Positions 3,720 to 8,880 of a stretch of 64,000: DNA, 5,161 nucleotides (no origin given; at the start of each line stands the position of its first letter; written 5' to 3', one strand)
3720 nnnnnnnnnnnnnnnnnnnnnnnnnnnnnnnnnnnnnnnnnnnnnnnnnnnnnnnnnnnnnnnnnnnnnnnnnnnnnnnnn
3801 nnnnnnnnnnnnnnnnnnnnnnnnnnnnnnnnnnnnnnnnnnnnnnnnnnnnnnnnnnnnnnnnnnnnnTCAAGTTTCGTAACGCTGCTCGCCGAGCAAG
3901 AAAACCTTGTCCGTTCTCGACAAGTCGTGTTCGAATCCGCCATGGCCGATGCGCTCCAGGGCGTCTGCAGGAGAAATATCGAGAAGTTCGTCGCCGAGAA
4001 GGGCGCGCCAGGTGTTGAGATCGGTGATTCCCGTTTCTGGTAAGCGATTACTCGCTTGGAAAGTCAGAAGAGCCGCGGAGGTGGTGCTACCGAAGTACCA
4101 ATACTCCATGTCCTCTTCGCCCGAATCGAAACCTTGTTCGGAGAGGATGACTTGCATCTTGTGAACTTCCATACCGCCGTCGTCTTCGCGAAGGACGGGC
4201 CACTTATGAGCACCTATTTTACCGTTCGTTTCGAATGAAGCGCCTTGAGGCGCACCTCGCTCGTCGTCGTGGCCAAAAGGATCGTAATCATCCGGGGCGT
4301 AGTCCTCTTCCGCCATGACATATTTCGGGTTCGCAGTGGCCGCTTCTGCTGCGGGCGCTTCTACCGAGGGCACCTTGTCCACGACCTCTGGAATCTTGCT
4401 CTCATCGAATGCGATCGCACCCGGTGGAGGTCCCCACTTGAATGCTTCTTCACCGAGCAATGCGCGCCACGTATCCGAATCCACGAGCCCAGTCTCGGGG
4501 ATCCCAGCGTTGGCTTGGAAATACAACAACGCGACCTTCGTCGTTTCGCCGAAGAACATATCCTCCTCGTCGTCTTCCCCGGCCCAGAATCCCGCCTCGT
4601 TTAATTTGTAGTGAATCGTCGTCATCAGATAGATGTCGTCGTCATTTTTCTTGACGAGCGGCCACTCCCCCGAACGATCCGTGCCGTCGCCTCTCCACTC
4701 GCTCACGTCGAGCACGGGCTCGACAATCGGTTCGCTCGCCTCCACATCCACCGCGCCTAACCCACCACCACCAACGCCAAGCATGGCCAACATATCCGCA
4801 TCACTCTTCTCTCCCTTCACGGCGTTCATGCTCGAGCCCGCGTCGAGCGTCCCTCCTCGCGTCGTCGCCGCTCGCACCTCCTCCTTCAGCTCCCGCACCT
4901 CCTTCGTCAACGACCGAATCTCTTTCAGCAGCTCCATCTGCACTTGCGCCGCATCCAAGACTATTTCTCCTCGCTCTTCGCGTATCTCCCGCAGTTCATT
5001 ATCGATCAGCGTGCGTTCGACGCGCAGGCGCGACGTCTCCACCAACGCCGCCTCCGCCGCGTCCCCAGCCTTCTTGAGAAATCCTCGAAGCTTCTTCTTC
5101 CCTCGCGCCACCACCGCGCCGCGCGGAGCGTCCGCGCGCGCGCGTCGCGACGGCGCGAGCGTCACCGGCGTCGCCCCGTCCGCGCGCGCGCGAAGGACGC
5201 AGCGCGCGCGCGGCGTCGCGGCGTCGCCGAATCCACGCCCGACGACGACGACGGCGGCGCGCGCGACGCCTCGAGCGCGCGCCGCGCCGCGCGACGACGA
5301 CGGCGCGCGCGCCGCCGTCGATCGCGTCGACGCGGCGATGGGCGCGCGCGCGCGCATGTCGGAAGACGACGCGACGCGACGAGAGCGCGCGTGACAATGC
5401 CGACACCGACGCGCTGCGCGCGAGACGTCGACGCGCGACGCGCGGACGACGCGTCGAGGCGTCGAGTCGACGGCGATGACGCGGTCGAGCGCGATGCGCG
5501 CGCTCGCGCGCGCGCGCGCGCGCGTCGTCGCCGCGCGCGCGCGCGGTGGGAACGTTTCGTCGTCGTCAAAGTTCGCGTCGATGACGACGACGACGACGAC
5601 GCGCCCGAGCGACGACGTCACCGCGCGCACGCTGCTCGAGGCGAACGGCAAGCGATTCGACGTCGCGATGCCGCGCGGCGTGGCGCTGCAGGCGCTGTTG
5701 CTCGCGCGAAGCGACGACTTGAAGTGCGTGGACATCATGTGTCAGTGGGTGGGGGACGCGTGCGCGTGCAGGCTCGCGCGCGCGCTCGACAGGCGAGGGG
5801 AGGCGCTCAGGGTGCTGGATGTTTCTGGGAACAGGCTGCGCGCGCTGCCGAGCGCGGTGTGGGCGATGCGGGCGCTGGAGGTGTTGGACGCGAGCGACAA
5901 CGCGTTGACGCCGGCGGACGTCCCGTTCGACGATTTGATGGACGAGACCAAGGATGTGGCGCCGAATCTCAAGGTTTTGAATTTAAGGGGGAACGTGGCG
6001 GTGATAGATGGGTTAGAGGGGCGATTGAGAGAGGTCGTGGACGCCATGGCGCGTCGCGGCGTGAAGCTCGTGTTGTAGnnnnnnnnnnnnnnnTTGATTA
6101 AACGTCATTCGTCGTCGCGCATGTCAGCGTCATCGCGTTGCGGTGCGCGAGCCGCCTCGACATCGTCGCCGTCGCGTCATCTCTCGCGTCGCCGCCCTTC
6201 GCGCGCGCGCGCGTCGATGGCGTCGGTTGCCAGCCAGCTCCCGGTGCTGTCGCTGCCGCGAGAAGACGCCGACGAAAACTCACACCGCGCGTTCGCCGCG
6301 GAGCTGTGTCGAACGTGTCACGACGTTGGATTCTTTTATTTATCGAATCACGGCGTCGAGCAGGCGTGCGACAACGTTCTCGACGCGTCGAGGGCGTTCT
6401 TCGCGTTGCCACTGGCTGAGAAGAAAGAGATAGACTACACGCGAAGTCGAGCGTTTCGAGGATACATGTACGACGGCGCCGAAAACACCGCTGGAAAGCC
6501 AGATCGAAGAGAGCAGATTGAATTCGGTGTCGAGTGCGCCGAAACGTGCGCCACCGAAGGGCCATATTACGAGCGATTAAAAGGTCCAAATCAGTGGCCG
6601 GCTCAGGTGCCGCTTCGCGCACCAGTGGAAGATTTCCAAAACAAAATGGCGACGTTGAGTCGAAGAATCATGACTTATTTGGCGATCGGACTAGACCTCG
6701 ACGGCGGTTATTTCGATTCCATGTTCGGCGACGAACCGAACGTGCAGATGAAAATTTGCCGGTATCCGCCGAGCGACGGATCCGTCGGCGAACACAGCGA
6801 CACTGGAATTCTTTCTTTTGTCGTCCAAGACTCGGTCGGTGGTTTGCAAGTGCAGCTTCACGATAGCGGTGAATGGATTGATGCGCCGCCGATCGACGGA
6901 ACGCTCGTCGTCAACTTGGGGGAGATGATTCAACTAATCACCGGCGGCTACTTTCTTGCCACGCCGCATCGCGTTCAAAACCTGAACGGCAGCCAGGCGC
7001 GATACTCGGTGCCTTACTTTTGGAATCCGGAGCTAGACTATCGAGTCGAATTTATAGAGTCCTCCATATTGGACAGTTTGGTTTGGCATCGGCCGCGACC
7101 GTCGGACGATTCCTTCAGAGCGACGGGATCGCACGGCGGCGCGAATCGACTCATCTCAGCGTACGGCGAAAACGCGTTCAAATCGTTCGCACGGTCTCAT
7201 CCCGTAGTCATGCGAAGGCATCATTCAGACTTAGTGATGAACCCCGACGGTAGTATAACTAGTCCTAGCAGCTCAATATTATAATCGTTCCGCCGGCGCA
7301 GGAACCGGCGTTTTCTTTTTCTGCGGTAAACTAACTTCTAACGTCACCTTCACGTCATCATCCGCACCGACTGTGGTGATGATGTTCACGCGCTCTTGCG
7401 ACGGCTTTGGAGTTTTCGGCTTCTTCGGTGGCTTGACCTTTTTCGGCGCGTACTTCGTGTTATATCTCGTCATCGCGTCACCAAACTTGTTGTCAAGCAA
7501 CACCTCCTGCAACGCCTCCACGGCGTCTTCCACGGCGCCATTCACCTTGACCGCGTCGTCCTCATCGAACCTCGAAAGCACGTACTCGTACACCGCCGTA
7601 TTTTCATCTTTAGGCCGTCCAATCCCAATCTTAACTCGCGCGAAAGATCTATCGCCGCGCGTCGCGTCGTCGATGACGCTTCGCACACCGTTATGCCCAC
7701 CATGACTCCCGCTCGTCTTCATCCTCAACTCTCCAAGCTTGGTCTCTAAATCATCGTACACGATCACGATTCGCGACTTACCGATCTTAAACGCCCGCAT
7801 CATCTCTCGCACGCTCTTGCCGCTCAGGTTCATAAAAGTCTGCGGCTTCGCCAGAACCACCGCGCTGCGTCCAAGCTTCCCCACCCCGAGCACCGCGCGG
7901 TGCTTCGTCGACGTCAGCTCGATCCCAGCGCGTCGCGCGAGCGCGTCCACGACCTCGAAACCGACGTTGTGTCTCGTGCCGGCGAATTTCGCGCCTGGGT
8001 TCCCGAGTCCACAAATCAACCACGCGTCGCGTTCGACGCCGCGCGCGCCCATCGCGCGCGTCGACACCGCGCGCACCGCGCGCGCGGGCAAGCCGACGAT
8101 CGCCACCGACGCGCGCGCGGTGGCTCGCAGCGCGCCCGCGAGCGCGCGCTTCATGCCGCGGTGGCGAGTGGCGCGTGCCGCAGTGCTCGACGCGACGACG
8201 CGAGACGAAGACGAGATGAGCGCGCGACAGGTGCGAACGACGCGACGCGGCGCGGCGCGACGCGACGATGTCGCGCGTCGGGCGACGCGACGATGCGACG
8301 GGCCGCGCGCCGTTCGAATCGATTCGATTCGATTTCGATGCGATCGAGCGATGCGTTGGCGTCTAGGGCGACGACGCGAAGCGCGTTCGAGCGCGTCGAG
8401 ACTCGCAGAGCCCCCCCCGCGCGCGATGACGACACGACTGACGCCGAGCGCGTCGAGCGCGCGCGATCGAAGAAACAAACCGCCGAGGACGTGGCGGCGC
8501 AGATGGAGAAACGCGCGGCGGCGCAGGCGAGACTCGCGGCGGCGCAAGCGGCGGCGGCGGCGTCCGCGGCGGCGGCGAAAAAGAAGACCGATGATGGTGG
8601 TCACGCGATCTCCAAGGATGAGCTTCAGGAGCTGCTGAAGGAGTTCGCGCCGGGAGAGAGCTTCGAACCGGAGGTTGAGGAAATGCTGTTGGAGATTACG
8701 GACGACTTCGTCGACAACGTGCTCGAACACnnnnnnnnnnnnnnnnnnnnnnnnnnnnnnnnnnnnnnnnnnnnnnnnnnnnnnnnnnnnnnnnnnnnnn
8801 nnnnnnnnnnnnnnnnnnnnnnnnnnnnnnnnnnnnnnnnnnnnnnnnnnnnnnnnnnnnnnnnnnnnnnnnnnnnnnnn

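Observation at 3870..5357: Plastid-targeted-looking protein with two peptidoglycan-binding (PG_binding_1) domains in a eukaryotic alga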

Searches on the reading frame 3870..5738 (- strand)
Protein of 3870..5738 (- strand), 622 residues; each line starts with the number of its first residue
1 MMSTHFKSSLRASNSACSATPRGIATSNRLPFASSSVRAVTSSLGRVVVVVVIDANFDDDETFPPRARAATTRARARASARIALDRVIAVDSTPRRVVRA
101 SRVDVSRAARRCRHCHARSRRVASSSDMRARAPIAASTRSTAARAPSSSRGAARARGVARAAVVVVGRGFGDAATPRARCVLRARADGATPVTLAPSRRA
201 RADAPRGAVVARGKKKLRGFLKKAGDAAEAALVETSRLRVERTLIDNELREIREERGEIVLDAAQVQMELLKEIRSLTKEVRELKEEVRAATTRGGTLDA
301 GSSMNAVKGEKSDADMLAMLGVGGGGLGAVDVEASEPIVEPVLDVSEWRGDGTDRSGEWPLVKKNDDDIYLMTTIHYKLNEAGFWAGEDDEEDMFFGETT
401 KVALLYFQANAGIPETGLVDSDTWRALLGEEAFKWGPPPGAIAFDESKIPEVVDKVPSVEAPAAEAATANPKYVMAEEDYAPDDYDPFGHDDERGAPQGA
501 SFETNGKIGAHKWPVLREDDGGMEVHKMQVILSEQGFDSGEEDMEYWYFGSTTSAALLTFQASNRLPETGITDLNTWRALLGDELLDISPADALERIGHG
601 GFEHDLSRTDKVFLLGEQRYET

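Call 3: search_protein_families(library=pfam, proteins=[window:3870-5738:-], max_evalue=0.1)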
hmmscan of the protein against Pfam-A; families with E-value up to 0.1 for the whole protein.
window:3870-5738:- (622 aa): 1 family
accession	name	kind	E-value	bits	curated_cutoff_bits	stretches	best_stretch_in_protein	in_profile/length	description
PF01471.23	PG_binding_1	-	2.7e-21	75.9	23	2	524-580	4-57/57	Putative peptidoglycan binding domain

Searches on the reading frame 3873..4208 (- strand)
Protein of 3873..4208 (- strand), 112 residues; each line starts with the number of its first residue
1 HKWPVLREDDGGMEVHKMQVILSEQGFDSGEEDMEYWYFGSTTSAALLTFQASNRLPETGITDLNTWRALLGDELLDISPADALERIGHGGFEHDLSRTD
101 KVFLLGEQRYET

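Call 46: search_protein_families(library=pfam, proteins=[window:3873-4208:-], max_evalue=1)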
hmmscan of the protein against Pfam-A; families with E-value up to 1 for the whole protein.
seq(112 aa): 1 family
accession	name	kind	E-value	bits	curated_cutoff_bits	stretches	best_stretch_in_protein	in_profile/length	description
PF01471.23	PG_binding_1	-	1.4e-11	44.8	23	1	14-70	4-57/57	Putative peptidoglycan binding domain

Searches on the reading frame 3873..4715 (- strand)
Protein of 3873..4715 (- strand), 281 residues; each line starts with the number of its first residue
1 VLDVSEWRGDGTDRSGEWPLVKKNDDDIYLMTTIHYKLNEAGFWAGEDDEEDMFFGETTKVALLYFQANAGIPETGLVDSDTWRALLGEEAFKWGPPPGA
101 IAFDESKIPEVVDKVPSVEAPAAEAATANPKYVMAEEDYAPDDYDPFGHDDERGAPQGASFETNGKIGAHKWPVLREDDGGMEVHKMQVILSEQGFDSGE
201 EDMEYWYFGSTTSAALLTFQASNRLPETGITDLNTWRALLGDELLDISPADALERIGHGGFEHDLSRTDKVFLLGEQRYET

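Call 54: find_related_loci(query=A4, collection=genome_contigs, flank=3000)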
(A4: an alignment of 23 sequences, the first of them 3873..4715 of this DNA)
Query A4 (281 aa) in genome_contigs; peptide patterns used: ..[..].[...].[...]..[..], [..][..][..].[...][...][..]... (x = any residue, [..] = any of these).
81 stretches matched a pattern, but none encodes a relative of the query by tblastn (E <= 1e-3).

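Call 56: find_related_loci(query=A4, collection=viral_contigs, flank=3000)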
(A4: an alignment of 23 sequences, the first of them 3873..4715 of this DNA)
Query A4 (281 aa) in viral_contigs; peptide patterns used: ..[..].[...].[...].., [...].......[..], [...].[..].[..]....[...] (x = any residue, [..] = any of these).
67 stretches matched a pattern; 1 encode a relative of the query (tblastn E <= 1e-3); 1 distinct loci.
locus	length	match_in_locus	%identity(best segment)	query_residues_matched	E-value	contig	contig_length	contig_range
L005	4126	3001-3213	40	168-239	3e-9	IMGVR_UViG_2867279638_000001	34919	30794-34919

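Call 57: predict_structure(alignment_id=A4)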
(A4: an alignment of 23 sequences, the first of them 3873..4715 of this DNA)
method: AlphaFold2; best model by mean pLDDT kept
length: 281 residues; sequences in the alignment: 23
mean_pLDDT: 78.0   pTM: 0.42
mean pLDDT of the five models: 78.0, 76.0, 74.7, 74.5, 73.5
residues with pLDDT >= 90: 142; 70-90: 63; 50-70: 18; < 50: 58
segments of 3 or more residues with pLDDT < 50: 103-144, 155-167
pLDDT, mean of each block of 10 residues (from residue 1): 61 84 91 95 92 94 97 96 94 82 48 37 37 37 51 46 49 92 94 94 92 97 95 95 91 89 74 76 76
secondary structure, 60 per line:
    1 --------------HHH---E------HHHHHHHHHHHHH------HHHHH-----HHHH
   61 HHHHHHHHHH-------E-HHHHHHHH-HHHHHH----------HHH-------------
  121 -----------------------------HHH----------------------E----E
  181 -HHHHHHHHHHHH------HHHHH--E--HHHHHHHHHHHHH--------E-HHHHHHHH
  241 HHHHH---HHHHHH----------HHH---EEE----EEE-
elements in order: H28-40 H47-51 H57-70 H80-87 H89-94 H182-193 H200-204 H210-222 H233-245 H249-254 E271-273 E278-280

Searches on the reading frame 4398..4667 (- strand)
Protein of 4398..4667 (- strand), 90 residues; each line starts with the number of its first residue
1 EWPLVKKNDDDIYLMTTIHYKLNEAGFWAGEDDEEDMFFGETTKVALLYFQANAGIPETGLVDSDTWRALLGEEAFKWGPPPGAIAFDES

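Call 46: search_protein_families(library=pfam, proteins=[window:4398-4667:-], max_evalue=1)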
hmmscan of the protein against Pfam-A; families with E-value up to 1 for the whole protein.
seq(90 aa): 1 family
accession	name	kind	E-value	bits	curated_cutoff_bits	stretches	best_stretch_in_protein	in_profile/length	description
PF01471.23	PG_binding_1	-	1e-09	38.8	23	1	18-70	8-57/57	Putative peptidoglycan binding domain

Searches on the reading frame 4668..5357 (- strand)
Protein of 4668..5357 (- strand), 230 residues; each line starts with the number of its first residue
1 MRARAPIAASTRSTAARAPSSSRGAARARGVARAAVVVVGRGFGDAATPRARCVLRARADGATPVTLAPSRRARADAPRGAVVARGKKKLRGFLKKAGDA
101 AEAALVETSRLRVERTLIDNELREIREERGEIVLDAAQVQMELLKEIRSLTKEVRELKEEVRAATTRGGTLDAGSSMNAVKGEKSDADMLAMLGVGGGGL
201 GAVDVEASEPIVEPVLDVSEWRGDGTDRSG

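Call 46: search_protein_families(library=pfam, proteins=[window:4668-5357:-], max_evalue=1)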
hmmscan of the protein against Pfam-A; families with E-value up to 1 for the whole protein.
seq(230 aa): 1 family
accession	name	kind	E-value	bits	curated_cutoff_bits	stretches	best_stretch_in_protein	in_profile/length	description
PF07464.16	ApoLp-III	-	0.028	15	36.3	1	88-165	43-114/146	Apolipophorin-III precursor (apoLp-III)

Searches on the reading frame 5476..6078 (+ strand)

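Call 17: search_protein_families(library=pfam, proteins=[window:5476-6078:+], max_evalue=0.01)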
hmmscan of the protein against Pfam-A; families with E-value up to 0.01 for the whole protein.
window:5476-6078:+ (200 aa): 3 families
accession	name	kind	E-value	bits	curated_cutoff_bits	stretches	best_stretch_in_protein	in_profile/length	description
PF12799.13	LRR_4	-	2e-06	28.3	27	1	111-145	3-37/44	Leucine Rich repeats (2 copies)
PF13855.12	LRR_8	-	8.7e-06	25.8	27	1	109-144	25-61/61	Leucine rich repeat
PF00560.39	LRR_1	-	9.6e-05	22.2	20.6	0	111-128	2-20/23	Leucine Rich Repeat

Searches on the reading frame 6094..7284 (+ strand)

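Call 17: search_protein_families(library=pfam, proteins=[window:6094-7284:+], max_evalue=0.01)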
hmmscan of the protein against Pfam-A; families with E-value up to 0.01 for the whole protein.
window:6094-7284:+ (396 aa): 2 families
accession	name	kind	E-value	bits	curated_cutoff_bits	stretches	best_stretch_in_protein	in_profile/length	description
PF14226.12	DIOX_N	-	2.8e-29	102.6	27.3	1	49-171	1-117/117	non-haem dioxygenase in morphine synthesis N-terminal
PF03171.26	2OG-FeII_Oxy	-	2.9e-22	79.3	23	1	219-312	5-101/101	2OG-Fe(II) oxygenase superfamily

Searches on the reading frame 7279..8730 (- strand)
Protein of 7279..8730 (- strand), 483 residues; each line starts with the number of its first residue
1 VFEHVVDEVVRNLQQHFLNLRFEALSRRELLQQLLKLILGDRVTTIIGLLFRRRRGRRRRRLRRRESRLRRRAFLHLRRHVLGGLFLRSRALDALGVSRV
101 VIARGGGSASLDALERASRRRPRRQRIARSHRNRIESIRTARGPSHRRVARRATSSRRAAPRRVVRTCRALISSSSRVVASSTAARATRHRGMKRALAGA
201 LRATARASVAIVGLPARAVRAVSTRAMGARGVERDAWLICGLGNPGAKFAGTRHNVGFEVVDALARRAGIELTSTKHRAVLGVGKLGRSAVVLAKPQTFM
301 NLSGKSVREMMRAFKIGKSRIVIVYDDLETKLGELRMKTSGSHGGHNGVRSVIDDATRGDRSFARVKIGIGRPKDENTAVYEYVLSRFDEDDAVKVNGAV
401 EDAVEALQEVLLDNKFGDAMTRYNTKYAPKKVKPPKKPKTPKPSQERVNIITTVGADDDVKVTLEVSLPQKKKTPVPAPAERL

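Call 17: search_protein_families(library=pfam, proteins=[window:7279-8730:-], max_evalue=0.01)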
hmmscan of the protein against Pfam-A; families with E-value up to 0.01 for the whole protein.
window:7279-8730:- (483 aa): 1 family
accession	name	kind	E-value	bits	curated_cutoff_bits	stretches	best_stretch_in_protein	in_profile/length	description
PF01195.25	Pept_tRNA_hydro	-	9.5e-62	208.5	27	1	238-424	1-183/183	Peptidyl-tRNA hydrolase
